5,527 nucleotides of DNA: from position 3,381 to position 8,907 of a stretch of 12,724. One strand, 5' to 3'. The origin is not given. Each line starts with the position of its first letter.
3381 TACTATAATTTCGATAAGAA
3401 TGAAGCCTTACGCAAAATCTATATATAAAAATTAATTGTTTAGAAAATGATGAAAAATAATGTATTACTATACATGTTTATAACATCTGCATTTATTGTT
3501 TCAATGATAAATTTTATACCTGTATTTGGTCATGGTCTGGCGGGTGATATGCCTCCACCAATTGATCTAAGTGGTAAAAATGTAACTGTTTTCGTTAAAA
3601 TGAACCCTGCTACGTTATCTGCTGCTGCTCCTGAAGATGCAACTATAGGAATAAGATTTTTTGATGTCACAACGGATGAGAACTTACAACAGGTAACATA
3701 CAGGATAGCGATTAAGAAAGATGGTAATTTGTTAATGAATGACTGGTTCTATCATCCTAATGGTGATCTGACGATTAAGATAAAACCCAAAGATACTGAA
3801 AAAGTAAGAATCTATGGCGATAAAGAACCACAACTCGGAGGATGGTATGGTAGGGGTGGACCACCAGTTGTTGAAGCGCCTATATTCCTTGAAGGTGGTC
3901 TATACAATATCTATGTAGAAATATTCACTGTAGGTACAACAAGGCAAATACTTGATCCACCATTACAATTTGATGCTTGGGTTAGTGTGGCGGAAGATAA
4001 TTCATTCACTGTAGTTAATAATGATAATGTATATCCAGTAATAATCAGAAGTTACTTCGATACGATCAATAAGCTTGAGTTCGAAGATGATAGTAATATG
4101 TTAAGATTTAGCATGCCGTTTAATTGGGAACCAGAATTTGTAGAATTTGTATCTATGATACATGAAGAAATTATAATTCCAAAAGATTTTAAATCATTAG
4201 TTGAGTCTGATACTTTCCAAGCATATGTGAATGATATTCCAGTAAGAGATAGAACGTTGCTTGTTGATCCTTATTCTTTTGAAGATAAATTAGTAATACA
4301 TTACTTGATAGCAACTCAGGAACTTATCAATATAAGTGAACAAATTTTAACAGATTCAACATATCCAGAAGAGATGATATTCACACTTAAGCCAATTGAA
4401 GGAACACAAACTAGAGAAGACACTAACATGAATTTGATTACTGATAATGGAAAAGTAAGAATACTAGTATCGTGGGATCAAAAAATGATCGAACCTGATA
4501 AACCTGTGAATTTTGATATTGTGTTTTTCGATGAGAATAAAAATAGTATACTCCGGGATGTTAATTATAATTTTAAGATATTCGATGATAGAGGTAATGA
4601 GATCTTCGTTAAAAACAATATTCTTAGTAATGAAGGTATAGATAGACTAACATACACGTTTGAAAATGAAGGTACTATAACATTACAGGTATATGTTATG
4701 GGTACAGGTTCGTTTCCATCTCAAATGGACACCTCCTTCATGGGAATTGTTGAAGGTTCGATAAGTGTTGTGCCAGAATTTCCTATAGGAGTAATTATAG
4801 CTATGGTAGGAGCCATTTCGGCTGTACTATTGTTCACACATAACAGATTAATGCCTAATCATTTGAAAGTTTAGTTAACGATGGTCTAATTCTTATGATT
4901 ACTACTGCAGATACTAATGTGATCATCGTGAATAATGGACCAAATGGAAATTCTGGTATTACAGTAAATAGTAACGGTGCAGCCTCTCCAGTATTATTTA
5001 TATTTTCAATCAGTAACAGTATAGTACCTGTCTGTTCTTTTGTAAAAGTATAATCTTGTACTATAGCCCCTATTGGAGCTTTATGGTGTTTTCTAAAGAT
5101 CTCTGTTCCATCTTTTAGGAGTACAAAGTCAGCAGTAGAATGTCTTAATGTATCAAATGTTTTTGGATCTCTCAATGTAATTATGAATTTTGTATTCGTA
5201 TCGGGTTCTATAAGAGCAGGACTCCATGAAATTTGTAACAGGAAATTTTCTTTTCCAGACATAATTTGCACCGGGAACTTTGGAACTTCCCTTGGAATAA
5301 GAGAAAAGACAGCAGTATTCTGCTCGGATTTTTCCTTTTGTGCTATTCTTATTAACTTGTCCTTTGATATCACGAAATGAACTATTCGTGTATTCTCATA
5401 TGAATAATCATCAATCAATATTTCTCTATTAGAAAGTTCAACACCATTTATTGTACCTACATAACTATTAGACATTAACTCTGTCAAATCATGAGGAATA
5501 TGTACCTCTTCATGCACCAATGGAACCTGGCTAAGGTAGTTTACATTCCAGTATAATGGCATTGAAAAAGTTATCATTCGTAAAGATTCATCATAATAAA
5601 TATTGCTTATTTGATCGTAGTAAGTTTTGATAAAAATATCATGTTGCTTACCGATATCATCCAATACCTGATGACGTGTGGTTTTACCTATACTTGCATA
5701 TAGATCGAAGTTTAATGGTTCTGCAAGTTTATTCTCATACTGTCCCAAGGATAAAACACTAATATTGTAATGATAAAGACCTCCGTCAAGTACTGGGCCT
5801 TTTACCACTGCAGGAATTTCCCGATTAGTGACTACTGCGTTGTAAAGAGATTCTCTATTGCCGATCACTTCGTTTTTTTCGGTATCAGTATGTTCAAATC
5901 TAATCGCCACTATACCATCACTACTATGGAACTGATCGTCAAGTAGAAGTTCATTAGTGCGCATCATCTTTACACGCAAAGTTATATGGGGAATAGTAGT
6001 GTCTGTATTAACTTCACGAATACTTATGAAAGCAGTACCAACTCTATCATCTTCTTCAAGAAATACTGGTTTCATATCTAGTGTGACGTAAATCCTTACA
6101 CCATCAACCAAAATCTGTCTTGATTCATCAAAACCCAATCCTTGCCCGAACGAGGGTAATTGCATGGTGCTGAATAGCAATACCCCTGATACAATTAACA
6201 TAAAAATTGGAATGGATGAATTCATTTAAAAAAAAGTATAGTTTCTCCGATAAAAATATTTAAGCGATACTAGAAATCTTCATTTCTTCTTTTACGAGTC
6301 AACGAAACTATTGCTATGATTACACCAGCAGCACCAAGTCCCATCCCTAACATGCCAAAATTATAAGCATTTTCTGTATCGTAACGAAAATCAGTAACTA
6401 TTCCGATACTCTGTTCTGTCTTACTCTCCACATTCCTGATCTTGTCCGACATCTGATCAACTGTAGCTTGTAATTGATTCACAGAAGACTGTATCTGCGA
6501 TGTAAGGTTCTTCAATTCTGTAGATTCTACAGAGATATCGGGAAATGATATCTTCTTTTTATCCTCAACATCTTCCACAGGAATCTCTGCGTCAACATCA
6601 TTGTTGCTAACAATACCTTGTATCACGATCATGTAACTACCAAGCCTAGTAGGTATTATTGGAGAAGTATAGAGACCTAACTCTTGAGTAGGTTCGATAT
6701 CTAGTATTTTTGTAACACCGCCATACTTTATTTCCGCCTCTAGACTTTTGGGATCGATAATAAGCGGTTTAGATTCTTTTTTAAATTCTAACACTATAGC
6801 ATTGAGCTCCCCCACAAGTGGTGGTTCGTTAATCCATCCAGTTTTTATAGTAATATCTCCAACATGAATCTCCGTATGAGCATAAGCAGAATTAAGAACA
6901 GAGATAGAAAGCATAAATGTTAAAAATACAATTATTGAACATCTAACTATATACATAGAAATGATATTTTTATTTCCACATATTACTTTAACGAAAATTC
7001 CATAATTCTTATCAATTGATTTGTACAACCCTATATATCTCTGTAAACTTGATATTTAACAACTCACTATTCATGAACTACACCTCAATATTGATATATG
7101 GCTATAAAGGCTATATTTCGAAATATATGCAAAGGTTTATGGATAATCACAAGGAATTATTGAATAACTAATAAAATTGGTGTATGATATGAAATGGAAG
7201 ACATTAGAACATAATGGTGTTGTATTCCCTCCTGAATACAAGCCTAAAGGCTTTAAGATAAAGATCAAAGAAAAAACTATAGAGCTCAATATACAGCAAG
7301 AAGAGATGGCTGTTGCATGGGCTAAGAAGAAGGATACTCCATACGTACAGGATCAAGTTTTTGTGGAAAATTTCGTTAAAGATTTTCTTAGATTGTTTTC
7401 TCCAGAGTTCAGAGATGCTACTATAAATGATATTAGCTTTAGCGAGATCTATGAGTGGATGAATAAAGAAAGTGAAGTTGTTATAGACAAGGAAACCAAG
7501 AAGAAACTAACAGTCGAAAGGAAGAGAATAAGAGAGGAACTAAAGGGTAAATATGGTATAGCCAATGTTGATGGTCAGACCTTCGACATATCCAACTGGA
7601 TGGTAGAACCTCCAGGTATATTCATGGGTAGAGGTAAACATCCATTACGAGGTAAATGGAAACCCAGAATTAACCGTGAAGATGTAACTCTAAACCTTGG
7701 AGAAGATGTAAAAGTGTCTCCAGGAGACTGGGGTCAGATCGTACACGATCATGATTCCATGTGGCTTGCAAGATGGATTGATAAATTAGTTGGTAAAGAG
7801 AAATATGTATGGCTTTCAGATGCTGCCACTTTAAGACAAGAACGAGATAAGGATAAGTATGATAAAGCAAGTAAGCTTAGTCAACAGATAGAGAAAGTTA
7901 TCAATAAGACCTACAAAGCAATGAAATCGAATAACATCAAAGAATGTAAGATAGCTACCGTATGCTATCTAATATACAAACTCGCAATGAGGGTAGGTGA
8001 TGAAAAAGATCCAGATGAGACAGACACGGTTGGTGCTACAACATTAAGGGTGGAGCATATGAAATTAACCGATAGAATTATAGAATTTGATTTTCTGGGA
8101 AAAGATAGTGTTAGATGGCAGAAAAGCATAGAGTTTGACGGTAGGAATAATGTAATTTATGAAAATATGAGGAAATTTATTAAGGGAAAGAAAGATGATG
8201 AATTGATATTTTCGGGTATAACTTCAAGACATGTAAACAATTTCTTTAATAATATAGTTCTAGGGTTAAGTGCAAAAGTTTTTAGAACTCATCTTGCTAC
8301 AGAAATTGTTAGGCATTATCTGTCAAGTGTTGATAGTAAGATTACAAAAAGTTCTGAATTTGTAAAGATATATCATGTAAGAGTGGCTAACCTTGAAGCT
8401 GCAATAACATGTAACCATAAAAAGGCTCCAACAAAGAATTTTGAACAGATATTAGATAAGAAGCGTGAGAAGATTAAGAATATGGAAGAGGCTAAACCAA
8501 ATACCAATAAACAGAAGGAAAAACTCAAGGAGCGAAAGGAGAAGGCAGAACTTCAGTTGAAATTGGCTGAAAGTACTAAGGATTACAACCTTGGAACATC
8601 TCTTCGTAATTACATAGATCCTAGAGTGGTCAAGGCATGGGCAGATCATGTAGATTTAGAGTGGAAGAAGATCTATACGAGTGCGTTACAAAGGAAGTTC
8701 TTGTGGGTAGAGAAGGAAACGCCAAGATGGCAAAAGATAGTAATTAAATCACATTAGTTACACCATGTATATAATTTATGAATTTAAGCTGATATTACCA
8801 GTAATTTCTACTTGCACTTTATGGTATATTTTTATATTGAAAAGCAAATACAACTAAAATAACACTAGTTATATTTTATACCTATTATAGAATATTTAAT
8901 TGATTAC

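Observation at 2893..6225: Three adjacent genes share one C-terminal sorting signal, V-[VI]-P-E-F-P + TM helix + basic tail (PEFG-CTERM-like archaeosortase substrates)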

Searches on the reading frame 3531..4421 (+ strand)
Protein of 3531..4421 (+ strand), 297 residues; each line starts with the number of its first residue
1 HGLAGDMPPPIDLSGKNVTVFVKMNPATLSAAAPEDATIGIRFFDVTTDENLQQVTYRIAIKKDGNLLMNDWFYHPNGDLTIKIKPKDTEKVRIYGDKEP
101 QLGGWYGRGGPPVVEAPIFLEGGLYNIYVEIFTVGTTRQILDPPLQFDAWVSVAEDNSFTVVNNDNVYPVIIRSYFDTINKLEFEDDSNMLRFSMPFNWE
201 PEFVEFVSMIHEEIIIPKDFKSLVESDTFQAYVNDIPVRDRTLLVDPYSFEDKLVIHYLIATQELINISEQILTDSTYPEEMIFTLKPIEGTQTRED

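Call 75: predict_structure(alignment_id=A4)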
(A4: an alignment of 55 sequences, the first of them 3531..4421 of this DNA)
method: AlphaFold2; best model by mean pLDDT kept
length: 297 residues; sequences in the alignment: 55
mean_pLDDT: 91.2   pTM: 0.84
mean pLDDT of the five models: 91.2, 90.1, 89.7, 89.6, 89.1
residues with pLDDT >= 90: 222; 70-90: 65; 50-70: 3; < 50: 7
segments of 3 or more residues with pLDDT < 50: 292-297
pLDDT, mean of each block of 10 residues (from residue 1): 78 94 90 87 97 97 95 97 96 95 92 96 94 90 93 94 95 92 94 95 88 95 86 94 87 94 94 85 93 42
secondary structure, 60 per line:
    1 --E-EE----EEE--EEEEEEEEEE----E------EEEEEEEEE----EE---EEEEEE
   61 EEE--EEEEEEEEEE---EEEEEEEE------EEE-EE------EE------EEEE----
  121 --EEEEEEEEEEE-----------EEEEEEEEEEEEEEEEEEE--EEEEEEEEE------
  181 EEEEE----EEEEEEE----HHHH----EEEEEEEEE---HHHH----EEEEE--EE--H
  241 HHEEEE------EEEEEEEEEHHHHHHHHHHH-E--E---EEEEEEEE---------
elements in order: E11-13 E16-25 E37-45 E55-63 E66-75 E79-86 E93-95 E113-116 E123-133 E145-163 E166-174 E181-185 E190-196 H201-204 E209-217 H221-224 E229-233 E243-246 E253-261 H262-272 E281-288

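Call 77: fold_search(model_id=the predicted structure, library=pdb)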
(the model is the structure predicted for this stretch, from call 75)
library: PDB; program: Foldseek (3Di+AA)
matches with E <= 10: 1028; with E <= 0.001: 0
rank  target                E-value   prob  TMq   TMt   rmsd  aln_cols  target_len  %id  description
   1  3gc3_A                1.3e-03  0.51  0.18  0.17  18.3       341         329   10  Crystal Structure of Arrestin2S and Clathrin (released 2009-08-25)
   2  3ugx_D                2.1e-03  0.30  0.15  0.13  19.7       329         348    7  Crystal Structure of Visual Arrestin (released 2012-02-08)
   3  7f1w_D                2.1e-03  0.23  0.14  0.12  19.7       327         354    8  X-ray crystal structure of visual arrestin complexed with inositol hexaphosphate (released 2021-10-27)
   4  8as4_A                2.2e-03  0.60  0.22  0.20  17.9       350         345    9  Crystal structure of human beta-arrestin-1 (released 2023-06-07)
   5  8t2v_A                3.7e-03  0.28  0.17  0.07  19.4       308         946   11  Cryo-EM Structures of Full-length Integrin alphaIIbbeta3 in Native Lipids (released 2023-07-26)
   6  4zrg                  3.9e-03  0.41  0.19  0.17  19.5       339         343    7  Visual arrestin mutant - R175E (released 2015-11-11)
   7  6kl7_B                5.3e-03  0.38  0.20  0.18  17.8       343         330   10  Beta-arrestin 1 mutant S13D/T275D (released 2020-01-29)
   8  2wtr_A                5.5e-03  0.35  0.20  0.17  18.0       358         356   10  Full length Arrestin2 (released 2009-09-29)
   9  7mp0_B                5.8e-03  0.25  0.17  0.15  19.5       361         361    6  CRYSTAL STRUCTURE OF NATIVE BOVINE ARRESTIN 1 IN COMPLEX WITH 1D-MYO-INOSITOL 5-DIPHOSPHATE PENTAKISPHOSPHATE (5-PP IP (released 2021-10-13)
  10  7f1w_B                5.8e-03  0.21  0.15  0.13  19.5       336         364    6  X-ray crystal structure of visual arrestin complexed with inositol hexaphosphate (released 2021-10-27)
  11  9c6e                  6.8e-03  0.33  0.20  0.17  20.4       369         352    7  High-resolution structure of bovine (3-367)Arrestin-1 in a pre-activated conformation (released 2024-11-06)
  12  3ugx_C                7.2e-03  0.41  0.20  0.18  18.8       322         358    7  Crystal Structure of Visual Arrestin (released 2012-02-08)
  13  1zsh                  7.6e-03  0.44  0.21  0.19  18.2       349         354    9  Crystal structure of bovine arrestin-2 in complex with inositol hexakisphosphate (IP6) (released 2006-01-31)
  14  9cx9_A                8.0e-03  0.38  0.21  0.20  18.3       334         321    9  Structure of SH3 domain of Src in complex with beta-arrestin 1 (released 2024-11-13)
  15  1suj                  8.0e-03  0.20  0.16  0.14  19.0       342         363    9  X-ray crystal structure of ambystoma tigrinum cone arrestin (released 2005-08-23)
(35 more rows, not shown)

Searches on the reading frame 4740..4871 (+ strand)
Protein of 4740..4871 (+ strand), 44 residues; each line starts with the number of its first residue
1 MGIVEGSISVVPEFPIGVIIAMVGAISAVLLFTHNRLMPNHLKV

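Call 15: search_protein_families(library=ncbifam, proteins=[window:4740-4871:+], max_evalue=10)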
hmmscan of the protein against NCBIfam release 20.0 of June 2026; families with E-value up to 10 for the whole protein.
seq(44 aa): 4 families
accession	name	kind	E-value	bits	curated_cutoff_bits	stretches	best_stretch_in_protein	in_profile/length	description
TIGR04296.1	PEFG-CTERM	domain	0.00014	21.5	25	1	10-37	1-28/30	PEFG-CTERM sorting domain-containing protein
TIGR04126.1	PGF_CTERM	domain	0.017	14.8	24.5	1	17-36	9-28/28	PGF-CTERM sorting domain-containing protein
NF007872.0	PRK10577.2-3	equivalog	0.034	12.5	727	1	8-39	304-335/676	Fe(3+)-hydroxamate ABC transporter permease FhuB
NF011307.0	PRK14716.1-5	equivalog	0.13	11.1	431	1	3-34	403-433/464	glycosyl transferase family protein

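Call 42: find_homologous_proteins(query=A3, max_evalue=10)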
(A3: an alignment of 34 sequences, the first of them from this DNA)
Query A3 (34 sequences) (41 aa, profile of the alignment): 38 proteins with E <= 10 among 649 candidates.
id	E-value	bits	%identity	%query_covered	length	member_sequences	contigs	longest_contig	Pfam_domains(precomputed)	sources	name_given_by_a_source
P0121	9.0e-13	65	71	34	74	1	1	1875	-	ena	-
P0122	1.1e-10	59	48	56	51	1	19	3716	-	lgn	-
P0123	2.1e-10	58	53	37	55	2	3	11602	-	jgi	jgi:hypothetical protein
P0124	6.0e-10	56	53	37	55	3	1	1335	-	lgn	-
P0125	8.4e-10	56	53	37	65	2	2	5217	-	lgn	-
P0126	2.5e-9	54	53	37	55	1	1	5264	-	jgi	jgi:hypothetical protein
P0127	3.2e-9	54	60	37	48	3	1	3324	-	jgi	jgi:hypothetical protein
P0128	7.0e-9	53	33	85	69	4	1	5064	-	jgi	jgi:hypothetical protein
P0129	8.4e-9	53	53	37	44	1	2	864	-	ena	-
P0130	9.8e-9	52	36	93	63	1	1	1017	-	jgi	jgi:hypothetical protein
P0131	1.6e-8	52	53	37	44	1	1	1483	-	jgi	jgi:hypothetical protein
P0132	1.7e-8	52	39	68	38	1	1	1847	-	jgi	jgi:hypothetical protein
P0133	1.9e-8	51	53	37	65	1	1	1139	-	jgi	jgi:hypothetical protein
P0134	4.1e-8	50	53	37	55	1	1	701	-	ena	-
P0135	1.9e-7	48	57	34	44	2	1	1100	-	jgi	jgi:hypothetical protein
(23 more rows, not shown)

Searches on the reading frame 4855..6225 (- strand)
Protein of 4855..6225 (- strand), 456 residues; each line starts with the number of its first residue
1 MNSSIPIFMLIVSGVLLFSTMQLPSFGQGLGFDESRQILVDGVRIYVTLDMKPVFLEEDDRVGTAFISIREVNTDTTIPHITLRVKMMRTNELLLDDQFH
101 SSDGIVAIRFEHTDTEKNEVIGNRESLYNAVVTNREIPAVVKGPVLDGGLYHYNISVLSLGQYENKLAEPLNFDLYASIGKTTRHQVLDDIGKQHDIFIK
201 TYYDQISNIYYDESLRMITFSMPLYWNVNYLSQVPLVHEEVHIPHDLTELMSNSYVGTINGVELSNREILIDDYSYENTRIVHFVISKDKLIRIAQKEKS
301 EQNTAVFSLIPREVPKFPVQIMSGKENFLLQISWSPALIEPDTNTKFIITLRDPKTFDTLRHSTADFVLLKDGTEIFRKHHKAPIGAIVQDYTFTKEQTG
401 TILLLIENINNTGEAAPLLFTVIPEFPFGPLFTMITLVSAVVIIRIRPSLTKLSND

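Call 3: search_protein_families(library=ncbifam, proteins=[window:4855-6225:-], max_evalue=1)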
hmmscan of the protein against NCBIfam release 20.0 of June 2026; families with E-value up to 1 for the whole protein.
window:4855-6225:- (456 aa): 1 family
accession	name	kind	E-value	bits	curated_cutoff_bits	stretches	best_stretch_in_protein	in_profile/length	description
NF010570.0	PRK13963.1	equivalog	0.19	11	274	1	81-133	37-89/261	rRNA maturation RNase YbeY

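Call 4: search_protein_families(library=pfam, proteins=[window:4855-6225:-], max_evalue=1)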
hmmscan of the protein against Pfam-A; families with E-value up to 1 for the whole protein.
window:4855-6225:- (456 aa): 1 family
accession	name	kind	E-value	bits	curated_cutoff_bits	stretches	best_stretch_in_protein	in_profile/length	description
PF17815.7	PDZ_3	-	0.13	12.5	22.8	1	251-307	77-133/145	PDZ domain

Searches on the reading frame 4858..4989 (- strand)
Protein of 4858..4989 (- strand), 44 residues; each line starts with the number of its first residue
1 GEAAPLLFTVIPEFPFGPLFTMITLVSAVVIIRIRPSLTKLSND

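Call 15: search_protein_families(library=ncbifam, proteins=[window:4858-4989:-], max_evalue=10)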
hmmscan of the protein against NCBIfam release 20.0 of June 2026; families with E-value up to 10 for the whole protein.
seq(44 aa): 0 families

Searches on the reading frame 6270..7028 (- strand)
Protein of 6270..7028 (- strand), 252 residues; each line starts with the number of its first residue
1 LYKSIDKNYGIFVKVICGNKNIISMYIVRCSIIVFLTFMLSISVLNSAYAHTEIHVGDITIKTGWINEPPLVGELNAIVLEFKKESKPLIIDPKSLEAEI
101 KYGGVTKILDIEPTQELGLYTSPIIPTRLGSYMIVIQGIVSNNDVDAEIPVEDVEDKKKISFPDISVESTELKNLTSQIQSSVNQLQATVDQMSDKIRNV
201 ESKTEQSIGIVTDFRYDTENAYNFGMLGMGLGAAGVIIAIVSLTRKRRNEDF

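Call 3: search_protein_families(library=ncbifam, proteins=[window:6270-7028:-], max_evalue=1)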
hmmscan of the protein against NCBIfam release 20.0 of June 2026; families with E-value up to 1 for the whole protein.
window:6270-7028:- (252 aa): 1 family
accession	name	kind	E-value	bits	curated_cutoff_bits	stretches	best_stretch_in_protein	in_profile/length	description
TIGR04211.1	SH3_and_anchor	equivalog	0.34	10.5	65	1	170-249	115-193/198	TIGR04211 family SH3 domain-containing protein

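Call 4: search_protein_families(library=pfam, proteins=[window:6270-7028:-], max_evalue=1)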
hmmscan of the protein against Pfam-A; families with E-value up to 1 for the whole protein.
window:6270-7028:- (252 aa): 5 families
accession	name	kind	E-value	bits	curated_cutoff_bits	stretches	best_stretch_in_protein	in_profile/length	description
PF06419.17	COG6_N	-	0.025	15.2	27.4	1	169-215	35-81/114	Conserved oligomeric complex COG6, N-terminal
PF02181.28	FH2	-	0.033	13.8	34.8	1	161-207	256-302/372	Formin Homology 2 Domain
PF07889.17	DUF1664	-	0.04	14.4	34.6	1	164-203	84-123/124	Protein of unknown function (DUF1664)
PF03954.19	Lectin_N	-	0.077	13.3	28.3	1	170-206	71-107/140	Hepatic lectin, N-terminal domain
PF04728.18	LPP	-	0.77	10.6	29.1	0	177-203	3-29/53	Lipoprotein leucine-zipper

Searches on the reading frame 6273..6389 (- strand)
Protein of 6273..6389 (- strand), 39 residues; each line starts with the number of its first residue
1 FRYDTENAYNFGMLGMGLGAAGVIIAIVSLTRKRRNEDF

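Call 15: search_protein_families(library=ncbifam, proteins=[window:6273-6389:-], max_evalue=10)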
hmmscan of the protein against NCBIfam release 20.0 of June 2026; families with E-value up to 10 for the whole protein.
seq(39 aa): 1 family
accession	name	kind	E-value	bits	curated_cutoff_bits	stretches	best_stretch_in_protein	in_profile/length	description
TIGR01167.1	LPXTG_anchor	domain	0.44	11.3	15.9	1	13-36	13-34/34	LPXTG cell wall anchor domain-containing protein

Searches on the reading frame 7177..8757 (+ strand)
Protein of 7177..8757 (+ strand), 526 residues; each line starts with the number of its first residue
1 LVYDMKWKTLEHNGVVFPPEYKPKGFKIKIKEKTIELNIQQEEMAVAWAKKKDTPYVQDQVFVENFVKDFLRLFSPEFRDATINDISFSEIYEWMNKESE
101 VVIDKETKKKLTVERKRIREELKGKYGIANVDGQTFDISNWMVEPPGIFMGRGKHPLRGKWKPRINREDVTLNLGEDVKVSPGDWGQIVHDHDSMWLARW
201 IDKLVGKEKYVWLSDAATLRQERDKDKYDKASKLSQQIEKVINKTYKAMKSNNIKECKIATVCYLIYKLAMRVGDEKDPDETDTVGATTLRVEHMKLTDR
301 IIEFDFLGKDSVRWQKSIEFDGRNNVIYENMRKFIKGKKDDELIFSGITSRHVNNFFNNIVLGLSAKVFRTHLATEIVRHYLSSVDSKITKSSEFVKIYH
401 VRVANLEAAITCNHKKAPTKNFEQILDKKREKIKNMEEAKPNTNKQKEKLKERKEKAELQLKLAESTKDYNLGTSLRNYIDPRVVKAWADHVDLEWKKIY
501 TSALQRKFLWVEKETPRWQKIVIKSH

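Call 3: search_protein_families(library=ncbifam, proteins=[window:7177-8757:+], max_evalue=1)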
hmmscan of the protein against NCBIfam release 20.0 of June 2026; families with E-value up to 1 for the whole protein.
window:7177-8757:+ (526 aa): 0 families

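Call 4: search_protein_families(library=pfam, proteins=[window:7177-8757:+], max_evalue=1)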
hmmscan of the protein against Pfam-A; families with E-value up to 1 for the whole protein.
window:7177-8757:+ (526 aa): 8 families
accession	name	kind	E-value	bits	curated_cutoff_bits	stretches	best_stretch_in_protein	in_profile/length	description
PF01028.25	Topoisom_I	-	1.3e-64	218.2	23.7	1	217-446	2-227/228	Eukaryotic DNA topoisomerase I, catalytic core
PF02919.20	Topoisom_I_N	-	1.1e-61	208.6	25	1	5-213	1-213/213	Eukaryotic DNA topoisomerase I, DNA binding fragment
PF14370.11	Topo_C_assoc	-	2.2e-21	75.9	25.1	1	451-518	1-68/70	C-terminal topoisomerase domain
PF09986.15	DUF2225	-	0.002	18.3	21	1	223-281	129-183/214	Uncharacterized protein conserved in bacteria (DUF2225)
PF25100.1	DUF7809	-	0.0087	16.8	27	1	356-475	10-128/160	Domain of unknown function (DUF7809)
PF13027.11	DUF3888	-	0.043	14.6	22.2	1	234-261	9-36/87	Protein of unknown function (DUF3888)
PF12114.14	Period_C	-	0.079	13.3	25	1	418-455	117-155/171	Period circadian-like, C-terminal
PF01367.25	5_3_exonuc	-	0.31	12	40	1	434-478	46-88/97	5'-3' exonuclease, C-terminal SAM fold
